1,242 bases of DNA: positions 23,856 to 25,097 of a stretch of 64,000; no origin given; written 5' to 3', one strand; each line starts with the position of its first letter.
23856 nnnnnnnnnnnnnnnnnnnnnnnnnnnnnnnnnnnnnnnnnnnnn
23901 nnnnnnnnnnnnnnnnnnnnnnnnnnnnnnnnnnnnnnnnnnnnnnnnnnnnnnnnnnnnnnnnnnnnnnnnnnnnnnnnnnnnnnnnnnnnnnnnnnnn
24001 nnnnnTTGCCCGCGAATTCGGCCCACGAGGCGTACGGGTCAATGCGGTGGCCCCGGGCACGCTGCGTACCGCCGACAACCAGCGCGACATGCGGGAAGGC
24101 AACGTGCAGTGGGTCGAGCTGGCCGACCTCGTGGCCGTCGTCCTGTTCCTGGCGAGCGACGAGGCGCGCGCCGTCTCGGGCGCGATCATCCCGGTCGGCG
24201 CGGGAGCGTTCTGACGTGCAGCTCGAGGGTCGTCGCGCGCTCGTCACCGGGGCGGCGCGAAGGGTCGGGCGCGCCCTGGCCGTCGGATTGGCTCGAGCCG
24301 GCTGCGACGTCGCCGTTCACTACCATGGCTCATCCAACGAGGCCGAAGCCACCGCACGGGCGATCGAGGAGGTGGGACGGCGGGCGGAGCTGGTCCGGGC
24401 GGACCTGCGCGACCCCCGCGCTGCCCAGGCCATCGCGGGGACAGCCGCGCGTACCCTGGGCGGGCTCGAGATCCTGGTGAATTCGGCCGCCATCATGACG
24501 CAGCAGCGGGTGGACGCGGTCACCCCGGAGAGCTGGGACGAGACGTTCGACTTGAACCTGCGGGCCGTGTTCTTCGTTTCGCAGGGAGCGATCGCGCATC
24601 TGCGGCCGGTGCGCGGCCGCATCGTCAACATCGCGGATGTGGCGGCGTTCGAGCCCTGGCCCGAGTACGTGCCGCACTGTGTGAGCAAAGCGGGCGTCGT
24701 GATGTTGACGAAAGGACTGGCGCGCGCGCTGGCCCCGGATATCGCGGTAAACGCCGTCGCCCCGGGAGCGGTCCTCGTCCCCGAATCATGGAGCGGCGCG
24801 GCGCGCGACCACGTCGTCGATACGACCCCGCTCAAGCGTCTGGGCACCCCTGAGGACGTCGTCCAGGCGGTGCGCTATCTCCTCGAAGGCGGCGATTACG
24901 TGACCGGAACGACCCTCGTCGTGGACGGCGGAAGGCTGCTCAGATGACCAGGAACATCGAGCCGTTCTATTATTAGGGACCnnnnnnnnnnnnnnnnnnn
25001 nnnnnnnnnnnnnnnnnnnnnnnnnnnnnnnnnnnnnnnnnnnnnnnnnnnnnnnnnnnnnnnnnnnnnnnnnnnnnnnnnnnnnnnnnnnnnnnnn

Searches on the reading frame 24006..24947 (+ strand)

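Call 57: search_protein_families(library=pfam, proteins=[window:24006-24947:+], max_evalue=0.0001)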
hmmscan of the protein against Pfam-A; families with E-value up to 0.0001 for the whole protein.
window:24006-24947:+ (313 aa): 3 families
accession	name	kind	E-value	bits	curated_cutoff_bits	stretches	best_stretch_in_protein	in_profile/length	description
PF13561.12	adh_short_C2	-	7.7e-47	160.3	27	1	82-309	1-234/236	Enoyl-(Acyl carrier protein) reductase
PF00106.31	adh_short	-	1.8e-41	142.2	26.6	1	78-258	3-184/195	short chain dehydrogenase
PF08659.16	KR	-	3.6e-07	30.7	22.6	1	79-182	4-110/180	KR domain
